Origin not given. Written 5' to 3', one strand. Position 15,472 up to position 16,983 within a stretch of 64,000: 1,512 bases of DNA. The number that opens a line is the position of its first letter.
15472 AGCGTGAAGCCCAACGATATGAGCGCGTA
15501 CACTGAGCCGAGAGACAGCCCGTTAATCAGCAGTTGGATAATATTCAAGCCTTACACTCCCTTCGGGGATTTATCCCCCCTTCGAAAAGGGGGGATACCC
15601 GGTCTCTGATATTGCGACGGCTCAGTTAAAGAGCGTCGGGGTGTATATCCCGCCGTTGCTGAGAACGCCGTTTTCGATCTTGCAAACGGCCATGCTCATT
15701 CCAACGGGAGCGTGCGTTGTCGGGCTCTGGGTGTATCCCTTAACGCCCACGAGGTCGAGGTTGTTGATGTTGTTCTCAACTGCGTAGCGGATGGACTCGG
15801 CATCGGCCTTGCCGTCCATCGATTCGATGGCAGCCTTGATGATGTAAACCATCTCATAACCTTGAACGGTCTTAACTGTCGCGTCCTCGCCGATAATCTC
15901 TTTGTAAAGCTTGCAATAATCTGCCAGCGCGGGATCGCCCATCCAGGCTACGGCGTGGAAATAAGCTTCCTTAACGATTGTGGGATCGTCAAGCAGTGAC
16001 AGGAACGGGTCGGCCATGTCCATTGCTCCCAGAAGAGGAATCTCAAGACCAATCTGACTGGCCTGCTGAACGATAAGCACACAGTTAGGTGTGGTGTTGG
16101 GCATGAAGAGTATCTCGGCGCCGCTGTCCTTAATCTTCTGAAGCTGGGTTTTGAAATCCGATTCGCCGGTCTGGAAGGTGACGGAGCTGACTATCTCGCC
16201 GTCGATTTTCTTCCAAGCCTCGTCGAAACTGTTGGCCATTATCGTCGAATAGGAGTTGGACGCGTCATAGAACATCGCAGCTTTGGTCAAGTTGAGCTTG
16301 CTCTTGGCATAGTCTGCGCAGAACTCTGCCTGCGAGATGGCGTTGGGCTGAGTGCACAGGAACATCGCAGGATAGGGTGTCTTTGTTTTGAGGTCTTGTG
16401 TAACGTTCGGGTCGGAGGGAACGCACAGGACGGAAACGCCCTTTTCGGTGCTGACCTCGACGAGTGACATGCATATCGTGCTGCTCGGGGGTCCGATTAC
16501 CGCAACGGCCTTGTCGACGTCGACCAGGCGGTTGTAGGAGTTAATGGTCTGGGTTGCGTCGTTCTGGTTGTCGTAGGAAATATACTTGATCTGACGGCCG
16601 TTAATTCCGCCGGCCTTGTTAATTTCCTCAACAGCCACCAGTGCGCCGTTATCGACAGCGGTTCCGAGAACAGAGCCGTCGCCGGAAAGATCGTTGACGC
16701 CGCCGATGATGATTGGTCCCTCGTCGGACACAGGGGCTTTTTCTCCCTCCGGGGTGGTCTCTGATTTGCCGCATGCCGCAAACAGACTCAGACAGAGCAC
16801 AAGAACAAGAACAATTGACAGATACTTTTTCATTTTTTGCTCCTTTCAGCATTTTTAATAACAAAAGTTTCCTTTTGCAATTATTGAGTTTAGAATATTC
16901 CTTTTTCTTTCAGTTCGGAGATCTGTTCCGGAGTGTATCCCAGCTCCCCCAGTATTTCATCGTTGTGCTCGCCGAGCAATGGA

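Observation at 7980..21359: LacI-controlled 12-kb operon fusing a Liv-type ABC importer with KDG-pathway and acyl-CoA enzymes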

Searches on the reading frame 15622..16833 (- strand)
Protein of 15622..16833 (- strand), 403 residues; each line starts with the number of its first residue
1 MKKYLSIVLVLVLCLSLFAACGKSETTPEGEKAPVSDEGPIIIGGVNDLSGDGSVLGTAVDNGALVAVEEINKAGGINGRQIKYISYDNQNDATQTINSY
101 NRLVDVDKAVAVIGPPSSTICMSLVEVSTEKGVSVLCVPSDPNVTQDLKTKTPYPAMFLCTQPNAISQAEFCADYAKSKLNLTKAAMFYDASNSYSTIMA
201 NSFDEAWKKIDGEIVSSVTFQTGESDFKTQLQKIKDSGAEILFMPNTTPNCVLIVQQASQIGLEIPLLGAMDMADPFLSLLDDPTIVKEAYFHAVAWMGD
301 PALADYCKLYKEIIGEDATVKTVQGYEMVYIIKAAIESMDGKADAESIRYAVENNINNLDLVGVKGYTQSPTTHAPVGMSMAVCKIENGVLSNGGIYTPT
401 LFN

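Call 3: search_protein_families(library=pfam, proteins=[window:15622-16833:-])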
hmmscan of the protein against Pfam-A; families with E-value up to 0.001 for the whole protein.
window:15622-16833:- (403 aa): 3 families
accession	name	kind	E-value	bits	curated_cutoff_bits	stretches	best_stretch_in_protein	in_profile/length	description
PF13458.12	Peripla_BP_6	-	3.2e-55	188.6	31.7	1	40-387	1-339/343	Periplasmic binding protein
PF01094.35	ANF_receptor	-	5.4e-15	55.7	25.4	1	62-263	4-202/353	Receptor family ligand binding region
PF13433.12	Peripla_BP_5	-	2.1e-13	50.6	27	1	43-354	3-308/363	Periplasmic binding protein domain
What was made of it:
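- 15622..16833 (-): Lipoprotein substrate-binding protein, Peripla_BP_6 (family 4). PF13458 at 188.6 bits (call 3).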

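Call 4: search_protein_families(library=ncbifam, proteins=[window:15622-16833:-])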
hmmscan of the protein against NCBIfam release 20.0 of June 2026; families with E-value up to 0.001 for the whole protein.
window:15622-16833:- (403 aa): 3 families
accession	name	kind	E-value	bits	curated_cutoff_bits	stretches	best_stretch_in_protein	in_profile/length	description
NF011933.0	PRK15404.1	subfamily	7.5e-22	77.9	477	1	41-339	27-318/370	high-affinity branched-chain amino acid ABC transporter substrate-binding protein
TIGR03669.1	urea_ABC_arch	equivalog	1.4e-14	53.9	494.8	1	43-118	3-78/375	urea ABC transporter substrate-binding protein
TIGR03407.1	urea_ABC_UrtA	exception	1.7e-13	50.2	492.75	1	42-353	2-310/361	urea ABC transporter substrate-binding protein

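Call 8: find_encoding_contigs(protein=window:15622-16833:-, flank=10000, max_places=10)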
Protein window:15622-16833:- (403 aa): 17 contigs read that carry it; 6 places shown.
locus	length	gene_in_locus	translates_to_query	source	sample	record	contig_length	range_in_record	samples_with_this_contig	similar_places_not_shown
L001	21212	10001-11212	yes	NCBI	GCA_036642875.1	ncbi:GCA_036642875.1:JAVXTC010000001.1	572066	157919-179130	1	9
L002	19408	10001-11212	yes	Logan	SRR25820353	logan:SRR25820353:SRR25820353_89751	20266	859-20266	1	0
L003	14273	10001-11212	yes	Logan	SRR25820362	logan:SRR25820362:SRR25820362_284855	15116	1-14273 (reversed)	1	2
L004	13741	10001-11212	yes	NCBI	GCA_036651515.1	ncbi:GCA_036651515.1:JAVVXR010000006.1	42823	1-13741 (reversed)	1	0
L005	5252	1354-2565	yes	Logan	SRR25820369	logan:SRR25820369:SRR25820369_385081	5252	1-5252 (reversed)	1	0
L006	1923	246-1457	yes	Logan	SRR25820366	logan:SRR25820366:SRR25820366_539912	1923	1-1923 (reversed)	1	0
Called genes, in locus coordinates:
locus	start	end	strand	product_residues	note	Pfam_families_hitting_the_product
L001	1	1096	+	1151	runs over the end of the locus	PF00072:Response_reg, PF00990:GGDEF, PF00563:EAL, PF08447:PAS_3 (weak), PF13426:PAS_9 (faint), PF00072:Response_reg, PF00990:GGDEF, PF24898:GGDEF_GdpP (weak)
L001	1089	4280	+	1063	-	PF00512:HisKA, PF02518:HATPase_c, PF00072:Response_reg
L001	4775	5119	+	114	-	PF01627:Hpt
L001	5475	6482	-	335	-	PF00356:LacI, PF00532:Peripla_BP_1, PF13407:Peripla_BP_4, PF13377:Peripla_BP_3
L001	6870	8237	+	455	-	PF01946:Thi4 (weak), PF00890:FAD_binding_2 (weak), PF01134:GIDA (faint), PF12831:FAD_oxidored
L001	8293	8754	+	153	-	PF01575:MaoC_dehydratas, PF13452:FAS1_DH_region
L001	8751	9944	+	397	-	PF02515:CoA_transf_3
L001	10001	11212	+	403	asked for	PF13433:Peripla_BP_5, PF13458:Peripla_BP_6, PF01094:ANF_receptor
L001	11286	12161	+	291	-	PF02653:BPD_transp_2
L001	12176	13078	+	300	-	PF02653:BPD_transp_2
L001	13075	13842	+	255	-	PF00005:ABC_tran, PF13304:AAA_21 (faint), PF12399:BCA_ABC_TP_C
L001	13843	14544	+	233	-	PF00005:ABC_tran, PF13304:AAA_21 (faint)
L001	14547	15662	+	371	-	PF01408:GFO_IDH_MocA, PF02894:GFO_IDH_MocA_C, PF22725:GFO_IDH_MocA_C3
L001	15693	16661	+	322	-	PF08240:ADH_N, PF16912:Glu_dehyd_C, PF00107:ADH_zinc_N, PF13602:ADH_zinc_N_2 (faint)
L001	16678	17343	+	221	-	PF01081:Aldolase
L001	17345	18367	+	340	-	PF00294:PfkB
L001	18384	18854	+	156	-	PF13669:Glyoxalase_4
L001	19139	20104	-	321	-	PF01625:PMSR, PF01641:SelR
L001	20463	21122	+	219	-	PF04203:Sortase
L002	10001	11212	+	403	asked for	PF13433:Peripla_BP_5, PF13458:Peripla_BP_6, PF01094:ANF_receptor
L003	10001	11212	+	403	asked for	PF13433:Peripla_BP_5, PF13458:Peripla_BP_6, PF01094:ANF_receptor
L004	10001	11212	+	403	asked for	PF13433:Peripla_BP_5, PF13458:Peripla_BP_6, PF01094:ANF_receptor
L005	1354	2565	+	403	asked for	PF13433:Peripla_BP_5, PF13458:Peripla_BP_6, PF01094:ANF_receptor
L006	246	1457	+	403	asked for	PF13433:Peripla_BP_5, PF13458:Peripla_BP_6, PF01094:ANF_receptor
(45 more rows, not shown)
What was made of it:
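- On HAAT (LivJ/HMGF) ABC importer: Calls 3 and 8.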

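Call 9: find_homologous_proteins(query=window:15622-16833:-, max_evalue=1e-20)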
Query window:15622-16833:- (403 aa): 271 proteins with E <= 1e-20 among 5695 candidates; the best 120 are listed.
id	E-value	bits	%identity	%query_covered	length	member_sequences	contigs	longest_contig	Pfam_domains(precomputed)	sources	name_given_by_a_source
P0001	2.9e-209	713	85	90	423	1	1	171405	PF01094.35,PF13433.13,PF13458.13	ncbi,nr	ncbi:MAG: ABC transporter substrate-binding protein [Candidatus Pelethousia sp.]|nr:ABC transporter 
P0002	6.7e-197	672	81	91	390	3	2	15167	PF01094.35,PF13433.13,PF13458.13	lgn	-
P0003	3.2e-189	647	77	95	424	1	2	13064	PF01094.35,PF13433.13,PF13458.13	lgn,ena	-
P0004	1.4e-159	549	63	100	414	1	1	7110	PF01094.35,PF13433.13,PF13458.13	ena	-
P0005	1.7e-158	546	100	62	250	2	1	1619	PF01094.35,PF13433.13,PF13458.13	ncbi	ncbi:MAG: ABC transporter substrate-binding protein, partial [Oscillospiraceae bacterium]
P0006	1.4e-156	539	64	95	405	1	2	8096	PF01094.35,PF13433.13,PF13458.13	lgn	-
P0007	5.7e-151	521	62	100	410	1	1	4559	PF01094.35,PF13433.13,PF13458.13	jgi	jgi:branched-chain amino acid transport system substrate-binding protein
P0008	1.2e-149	517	64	90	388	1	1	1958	PF01094.35,PF13433.13,PF13458.13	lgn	-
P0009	1.7e-148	513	64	90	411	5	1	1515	PF01094.35,PF13433.13,PF13458.13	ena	-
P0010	8.7e-148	510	62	89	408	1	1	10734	PF01094.35,PF13433.13,PF13458.13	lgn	-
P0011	1.4e-147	510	62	90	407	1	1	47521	PF01094.35,PF13407.13,PF13433.13,PF13458.13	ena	-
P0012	7.4e-145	501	62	90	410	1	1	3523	PF01094.35,PF13433.13,PF13458.13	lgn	-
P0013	7.3e-134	465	55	99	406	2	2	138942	PF01094.35,PF13433.13,PF13458.13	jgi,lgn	jgi:branched-chain amino acid transport system substrate-binding protein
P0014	2.2e-122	427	51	99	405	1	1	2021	PF01094.35,PF13433.13,PF13458.13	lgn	-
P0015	3.7e-119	416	49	99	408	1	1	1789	PF01094.35,PF13433.13,PF13458.13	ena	-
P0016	3.2e-117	410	50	99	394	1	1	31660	PF01094.35,PF13433.13,PF13458.13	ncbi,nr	ncbi:ABC transporter substrate-binding protein [Synergistales bacterium]|nr:ABC transporter substrat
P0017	2.6e-111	390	49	97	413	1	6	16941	PF01094.35,PF13433.13,PF13458.13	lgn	-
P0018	3.1e-111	390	49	98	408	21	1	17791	PF01094.35,PF13433.13,PF13458.13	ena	-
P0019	6.7e-111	389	49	97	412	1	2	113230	PF13433.13,PF13458.13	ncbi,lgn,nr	ncbi:MAG: ABC transporter substrate-binding protein [Eubacteriales bacterium]|nr:ABC transporter sub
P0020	1.7e-110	388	48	99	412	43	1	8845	PF01094.35,PF13433.13,PF13458.13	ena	-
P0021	3.3e-110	387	50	95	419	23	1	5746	PF01094.35,PF13433.13,PF13458.13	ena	-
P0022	4.5e-110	386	47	97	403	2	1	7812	PF01094.35,PF13433.13,PF13458.13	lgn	-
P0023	5.5e-110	386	48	97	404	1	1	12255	PF01094.35,PF13433.13,PF13458.13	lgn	-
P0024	1.3e-109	385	48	99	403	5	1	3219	PF01094.35,PF13433.13,PF13458.13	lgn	-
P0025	3.4e-109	383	49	97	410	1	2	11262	PF01094.35,PF13433.13,PF13458.13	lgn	-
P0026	4.0e-108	380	49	99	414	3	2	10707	PF01094.35,PF13433.13,PF13458.13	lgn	-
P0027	4.5e-108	380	51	87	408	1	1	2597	PF01094.35,PF13433.13,PF13458.13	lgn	-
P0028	6.5e-108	379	48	99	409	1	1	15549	PF01094.35,PF13433.13,PF13458.13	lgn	-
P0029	1.3e-107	378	46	99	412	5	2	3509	PF01094.35,PF13433.13,PF13458.13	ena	-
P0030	2.0e-107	378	49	97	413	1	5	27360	PF01094.35,PF13433.13,PF13458.13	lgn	-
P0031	7.4e-107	376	48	97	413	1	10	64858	PF01094.35,PF13433.13,PF13458.13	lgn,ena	-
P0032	1.1e-106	375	48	97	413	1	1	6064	PF01094.35,PF13433.13,PF13458.13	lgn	-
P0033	4.3e-106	373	47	99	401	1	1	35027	PF01094.35,PF13433.13,PF13458.13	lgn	-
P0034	5.7e-106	373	47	98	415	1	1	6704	PF01094.35,PF13433.13,PF13458.13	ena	-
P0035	4.3e-105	370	49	91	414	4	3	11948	PF01094.35,PF13433.13,PF13458.13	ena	-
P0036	3.6e-87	311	41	97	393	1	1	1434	PF01094.35,PF13433.13,PF13458.13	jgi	jgi:branched-chain amino acid transport system substrate-binding protein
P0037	1.1e-78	283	41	99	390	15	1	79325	PF01094.35,PF13433.13,PF13458.13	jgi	jgi:branched-chain amino acid transport system substrate-binding protein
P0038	5.1e-77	277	59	55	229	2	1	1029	PF13458.13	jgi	jgi:branched-chain amino acid transport system substrate-binding protein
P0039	1.6e-74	269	39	99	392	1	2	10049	PF01094.35,PF13433.13,PF13458.13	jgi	jgi:branched-chain amino acid transport system substrate-binding protein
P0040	1.6e-74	269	39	99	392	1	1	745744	PF01094.35,PF13433.13,PF13458.13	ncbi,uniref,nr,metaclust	ncbi:hypothetical protein AXX12_02120 [Anaerosporomusa subterranea]|uniref:Leucine-binding protein d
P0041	4.3e-74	268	39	99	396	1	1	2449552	PF01094.35,PF13433.13,PF13458.13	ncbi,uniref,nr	ncbi:ABC transporter substrate-binding protein [Alkalibacter rhizosphaerae]|uniref:ABC transporter s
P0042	9.6e-74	267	42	89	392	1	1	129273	PF01094.35,PF13433.13,PF13458.13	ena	-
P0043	4.7e-70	255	41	89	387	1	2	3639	PF01094.35,PF13433.13,PF13458.13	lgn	-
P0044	3.9e-69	252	38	89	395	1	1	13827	PF01094.35,PF13433.13,PF13458.13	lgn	-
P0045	7.0e-69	251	37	99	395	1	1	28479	PF01094.35,PF13433.13,PF13458.13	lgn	-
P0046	1.5e-68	250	41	87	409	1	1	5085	PF01094.35,PF13433.13,PF13458.13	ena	-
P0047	5.8e-66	241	39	97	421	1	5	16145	PF01094.35,PF13407.13,PF13433.13,PF13458.13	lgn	-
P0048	3.1e-62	229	36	99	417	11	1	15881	PF01094.35,PF13433.13,PF13458.13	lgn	-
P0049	3.9e-61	225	38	89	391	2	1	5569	PF01094.35,PF13433.13,PF13458.13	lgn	-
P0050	9.6e-61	224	35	99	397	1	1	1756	PF01094.35,PF13433.13,PF13458.13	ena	-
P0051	7.3e-59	218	37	89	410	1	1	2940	PF01094.35,PF13433.13,PF13458.13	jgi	-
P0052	4.2e-58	215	36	99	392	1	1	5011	PF01094.35,PF13433.13,PF13458.13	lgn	-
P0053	1.3e-43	168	35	87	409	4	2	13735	PF01094.35,PF13433.13,PF13458.13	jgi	-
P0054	2.3e-40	157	35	78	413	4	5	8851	PF01094.35,PF13433.13,PF13458.13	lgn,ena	-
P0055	2.8e-40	157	33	84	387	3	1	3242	PF01094.35,PF13433.13,PF13458.13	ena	-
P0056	2.3e-38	150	33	81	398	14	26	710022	PF01094.35,PF13433.13,PF13458.13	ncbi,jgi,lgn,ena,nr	ncbi:MAG: ABC transporter substrate-binding protein [Fastidiosipila sp.]|jgi:branched-chain amino ac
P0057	4.2e-38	149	32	87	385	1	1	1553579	PF01094.35,PF13433.13,PF13458.13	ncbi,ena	-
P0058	5.3e-38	149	33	98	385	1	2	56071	PF01094.35,PF13433.13,PF13458.13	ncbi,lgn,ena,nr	ncbi:MAG: ABC transporter substrate-binding protein [Lachnospiraceae bacterium]|nr:ABC transporter s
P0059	5.7e-38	149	32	88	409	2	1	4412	PF01094.35,PF13433.13,PF13458.13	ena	-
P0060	1.5e-37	148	32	86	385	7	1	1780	PF01094.35,PF13433.13,PF13458.13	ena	-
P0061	3.3e-37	146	32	97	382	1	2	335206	PF01094.35,PF13433.13,PF13458.13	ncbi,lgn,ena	-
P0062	4.2e-37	146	31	87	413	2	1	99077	PF01094.35,PF13433.13,PF13458.13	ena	-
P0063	9.3e-36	142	32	98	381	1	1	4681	PF01094.35,PF13433.13,PF13458.13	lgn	-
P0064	1.6e-35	141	32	98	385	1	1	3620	PF01094.35,PF13433.13,PF13458.13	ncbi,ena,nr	ncbi:MAG: ABC transporter substrate-binding protein [Lachnospiraceae bacterium]|nr:ABC transporter s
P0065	2.4e-35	140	31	97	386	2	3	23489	PF01094.35,PF13433.13,PF13458.13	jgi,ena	jgi:ABC-type branched-chain amino acid transport systems, periplasmic component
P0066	4.0e-34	136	37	67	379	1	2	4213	PF01094.35,PF13433.13,PF13458.13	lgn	-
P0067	1.2e-33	135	32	84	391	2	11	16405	PF01094.35,PF13433.13,PF13458.13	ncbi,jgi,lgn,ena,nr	ncbi:MAG: ABC transporter substrate-binding protein [Lachnospiraceae bacterium]|nr:ABC transporter s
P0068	1.8e-33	134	31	98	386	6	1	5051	PF01094.35,PF13433.13,PF13458.13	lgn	-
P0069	4.1e-33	133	30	73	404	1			PF01094.35,PF13433.13,PF13458.13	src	-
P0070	6.3e-33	132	31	84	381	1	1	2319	PF01094.35,PF13433.13,PF13458.13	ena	-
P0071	7.4e-32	129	32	84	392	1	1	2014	PF01094.35,PF13433.13,PF13458.13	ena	-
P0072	5.0e-31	126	30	85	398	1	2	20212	PF01094.35,PF13433.13,PF13458.13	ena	-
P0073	6.1e-31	126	30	85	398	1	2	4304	PF01094.35,PF13433.13,PF13458.13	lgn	-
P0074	6.4e-31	126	30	85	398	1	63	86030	PF01094.35,PF13433.13,PF13458.13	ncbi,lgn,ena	-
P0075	6.6e-31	126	30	85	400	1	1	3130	PF01094.35,PF13433.13,PF13458.13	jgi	-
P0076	6.7e-31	126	30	85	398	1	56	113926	PF01094.35,PF13433.13,PF13458.13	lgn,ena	-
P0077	1.5e-30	125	29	77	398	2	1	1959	PF01094.35,PF13433.13,PF13458.13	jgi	jgi:branched-chain amino acid transport system substrate-binding protein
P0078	2.2e-30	124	31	85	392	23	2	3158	PF01094.35,PF13433.13,PF13458.13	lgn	-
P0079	3.4e-30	123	30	85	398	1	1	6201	PF01094.35,PF13433.13,PF13458.13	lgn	-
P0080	5.9e-30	123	30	84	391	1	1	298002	PF01094.35,PF13433.13,PF13458.13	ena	-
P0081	1.5e-29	121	28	95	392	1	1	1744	PF01094.35,PF13433.13,PF13458.13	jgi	jgi:branched-chain amino acid transport system substrate-binding protein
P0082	4.1e-29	120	29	81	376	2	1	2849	PF01094.35,PF13433.13,PF13458.13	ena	-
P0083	2.5e-28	117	31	73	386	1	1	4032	PF01094.35,PF13433.13,PF13458.13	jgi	jgi:branched-chain amino acid transport system substrate-binding protein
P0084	2.7e-28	117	28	97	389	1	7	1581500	PF01094.35,PF13433.13,PF13458.13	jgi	jgi:branched-chain amino acid transport system substrate-binding protein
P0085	1.2e-27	115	30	82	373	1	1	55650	PF01094.35,PF13433.13,PF13458.13,PF04348.20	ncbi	-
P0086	1.2e-27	115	27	84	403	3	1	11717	PF01094.35,PF13433.13,PF13458.13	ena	-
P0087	3.3e-27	114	30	63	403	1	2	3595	PF01094.35,PF13433.13,PF13458.13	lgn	-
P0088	3.3e-27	114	29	97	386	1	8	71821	PF01094.35,PF13433.13,PF13458.13,PF04348.20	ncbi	-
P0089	9.0e-27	112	30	88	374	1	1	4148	PF01094.35,PF13433.13,PF13458.13,PF04348.20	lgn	-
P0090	4.1e-26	110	30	65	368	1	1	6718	PF01094.35,PF13433.13,PF13458.13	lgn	-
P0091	6.8e-25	106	28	99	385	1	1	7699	PF01094.35,PF13433.13,PF13458.13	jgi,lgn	jgi:branched-chain amino acid transport system substrate-binding protein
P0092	1.0e-23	102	27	97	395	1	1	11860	PF01094.35,PF13458.13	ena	-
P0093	1.1e-23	102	27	88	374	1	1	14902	PF01094.35,PF13433.13,PF13458.13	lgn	-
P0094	1.2e-23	102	27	97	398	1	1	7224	PF01094.35,PF13433.13,PF13458.13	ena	-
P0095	1.2e-23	102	29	97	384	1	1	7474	PF01094.35,PF13458.13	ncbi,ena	-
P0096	1.5e-23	101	27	86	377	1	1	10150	PF01094.35,PF13433.13,PF13458.13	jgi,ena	jgi:ABC-type branched-chain amino acid transport systems, periplasmic component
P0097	2.2e-23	101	28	97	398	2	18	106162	PF01094.35,PF13433.13,PF13458.13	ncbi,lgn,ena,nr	ncbi:MAG TPA: amino acid ABC transporter substrate-binding protein [Clostridiales bacterium]|nr:amin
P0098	2.5e-23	101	28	97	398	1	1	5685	PF01094.35,PF13433.13,PF13458.13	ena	-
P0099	2.9e-23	101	27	97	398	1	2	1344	PF01094.35,PF13433.13,PF13458.13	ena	-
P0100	4.5e-23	100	26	97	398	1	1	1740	PF01094.35,PF13433.13,PF13458.13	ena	-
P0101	5.9e-23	100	27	97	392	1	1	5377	PF01094.35,PF13433.13,PF13458.13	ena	-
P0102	1.1e-22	99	27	97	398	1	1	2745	PF01094.35,PF13433.13,PF13458.13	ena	-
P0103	1.2e-22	99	27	97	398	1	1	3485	PF01094.35,PF13433.13,PF13458.13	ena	-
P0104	1.9e-22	98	27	97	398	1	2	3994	PF01094.35,PF13433.13,PF13458.13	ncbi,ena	-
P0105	1.9e-22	98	27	97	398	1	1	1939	PF01094.35,PF13433.13,PF13458.13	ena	-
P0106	2.2e-22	98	31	67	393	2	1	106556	PF01094.35,PF13433.13,PF13458.13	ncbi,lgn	-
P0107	2.4e-22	98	26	97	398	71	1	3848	PF01094.35,PF13433.13,PF13458.13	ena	-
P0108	2.6e-22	97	27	97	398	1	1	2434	PF01094.35,PF13433.13,PF13458.13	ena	-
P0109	3.0e-22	97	28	97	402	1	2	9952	PF01094.35,PF13433.13,PF13458.13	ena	-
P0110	3.1e-22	97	27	97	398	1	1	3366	PF01094.35,PF13433.13,PF13458.13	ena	-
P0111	3.3e-22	97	27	97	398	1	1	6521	PF01094.35,PF13433.13,PF13458.13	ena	-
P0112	3.5e-22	97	27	97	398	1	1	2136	PF01094.35,PF13458.13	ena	-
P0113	3.6e-22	97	27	97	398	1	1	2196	PF01094.35,PF13433.13,PF13458.13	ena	-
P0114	3.7e-22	97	27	97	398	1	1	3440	PF01094.35,PF13433.13,PF13458.13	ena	-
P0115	3.9e-22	97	27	97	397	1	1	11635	PF01094.35,PF13433.13,PF13458.13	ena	-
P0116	4.0e-22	97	33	57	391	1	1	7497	PF01094.35,PF13433.13,PF13458.13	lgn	-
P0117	4.2e-22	97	27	97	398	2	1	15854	PF01094.35,PF13433.13,PF13458.13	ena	-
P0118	4.2e-22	97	27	97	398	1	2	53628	PF01094.35,PF13433.13,PF13458.13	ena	-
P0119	4.7e-22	97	27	97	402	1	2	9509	PF01094.35,PF13433.13,PF13458.13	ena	-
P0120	5.0e-22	96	26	97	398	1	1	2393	PF01094.35,PF13433.13,PF13458.13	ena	-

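Call 10: find_encoding_contigs(protein=P0013, flank=10000, max_places=2)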
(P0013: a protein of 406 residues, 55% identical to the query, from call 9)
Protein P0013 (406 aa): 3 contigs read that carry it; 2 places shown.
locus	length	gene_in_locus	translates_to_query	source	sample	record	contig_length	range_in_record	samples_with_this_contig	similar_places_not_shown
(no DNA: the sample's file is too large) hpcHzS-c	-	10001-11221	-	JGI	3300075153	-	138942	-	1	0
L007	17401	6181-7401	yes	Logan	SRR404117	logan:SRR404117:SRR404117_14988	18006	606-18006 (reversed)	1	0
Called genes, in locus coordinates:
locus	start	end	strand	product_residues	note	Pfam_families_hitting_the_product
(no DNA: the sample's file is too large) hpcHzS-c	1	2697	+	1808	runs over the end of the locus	PF14498:Glyco_hyd_65N_2, PF22124:Glyco_hydro_95_cat, PF21307:Glyco_hydro_95_C, PF07081:DUF1349, PF17851:GH43_C2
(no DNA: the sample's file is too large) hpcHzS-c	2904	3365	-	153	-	PF20310:HTH_Tnp_2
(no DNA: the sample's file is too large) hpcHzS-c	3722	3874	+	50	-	-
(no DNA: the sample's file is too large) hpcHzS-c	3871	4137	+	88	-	PF00381:PTS-HPr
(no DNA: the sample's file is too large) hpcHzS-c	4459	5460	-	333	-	PF01408:GFO_IDH_MocA, PF02894:GFO_IDH_MocA_C (weak), PF22725:GFO_IDH_MocA_C3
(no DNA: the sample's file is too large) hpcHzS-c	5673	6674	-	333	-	PF00356:LacI, PF00532:Peripla_BP_1, PF13407:Peripla_BP_4, PF13377:Peripla_BP_3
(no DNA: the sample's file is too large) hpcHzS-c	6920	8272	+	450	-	PF01946:Thi4 (weak), PF00890:FAD_binding_2 (weak), PF01134:GIDA (weak), PF01494:FAD_binding_3 (faint), PF07992:Pyr_redox_2 (weak), PF12831:FAD_oxidored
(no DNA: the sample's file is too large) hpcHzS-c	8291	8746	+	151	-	PF01575:MaoC_dehydratas, PF13452:FAS1_DH_region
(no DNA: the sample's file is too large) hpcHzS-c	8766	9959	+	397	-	PF02515:CoA_transf_3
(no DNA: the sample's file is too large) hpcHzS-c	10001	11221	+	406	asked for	PF13458:Peripla_BP_6, PF01094:ANF_receptor, PF13433:Peripla_BP_5 (weak)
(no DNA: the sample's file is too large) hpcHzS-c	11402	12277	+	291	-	PF02653:BPD_transp_2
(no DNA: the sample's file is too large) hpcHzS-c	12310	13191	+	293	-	PF02653:BPD_transp_2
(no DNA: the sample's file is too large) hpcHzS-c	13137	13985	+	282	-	PF13476:AAA_23, PF13175:AAA_15 (weak), PF00005:ABC_tran, PF13304:AAA_21 (faint), PF12399:BCA_ABC_TP_C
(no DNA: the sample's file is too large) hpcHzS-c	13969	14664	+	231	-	PF02463:SMC_N (faint), PF00005:ABC_tran, PF13304:AAA_21 (faint)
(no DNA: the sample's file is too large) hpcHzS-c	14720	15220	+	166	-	PF00378:ECH_1, PF16113:ECH_2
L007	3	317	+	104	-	?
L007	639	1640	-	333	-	PF01408:GFO_IDH_MocA, PF02894:GFO_IDH_MocA_C (weak), PF22725:GFO_IDH_MocA_C3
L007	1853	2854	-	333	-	PF00356:LacI, PF00532:Peripla_BP_1, PF13407:Peripla_BP_4, PF13377:Peripla_BP_3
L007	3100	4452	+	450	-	PF01946:Thi4 (weak), PF00890:FAD_binding_2 (weak), PF01134:GIDA (weak), PF01494:FAD_binding_3 (faint), PF07992:Pyr_redox_2 (weak), PF12831:FAD_oxidored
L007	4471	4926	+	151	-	PF01575:MaoC_dehydratas, PF13452:FAS1_DH_region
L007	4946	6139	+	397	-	PF02515:CoA_transf_3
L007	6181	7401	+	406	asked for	PF13458:Peripla_BP_6, PF01094:ANF_receptor, PF13433:Peripla_BP_5 (weak)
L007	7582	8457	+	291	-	PF02653:BPD_transp_2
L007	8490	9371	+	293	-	PF02653:BPD_transp_2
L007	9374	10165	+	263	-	PF13175:AAA_15 (weak), PF13476:AAA_23 (weak), PF00005:ABC_tran, PF13304:AAA_21 (faint), PF12399:BCA_ABC_TP_C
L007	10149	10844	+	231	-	PF02463:SMC_N (faint), PF00005:ABC_tran, PF13304:AAA_21 (faint)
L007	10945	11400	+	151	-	PF00378:ECH_1, PF16113:ECH_2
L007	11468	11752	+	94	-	PF00378:ECH_1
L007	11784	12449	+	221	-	PF01081:Aldolase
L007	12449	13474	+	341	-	PF00294:PfkB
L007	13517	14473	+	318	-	PF01408:GFO_IDH_MocA, PF02894:GFO_IDH_MocA_C, PF22725:GFO_IDH_MocA_C3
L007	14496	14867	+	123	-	-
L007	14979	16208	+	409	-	PF00365:PFK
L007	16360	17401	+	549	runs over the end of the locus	?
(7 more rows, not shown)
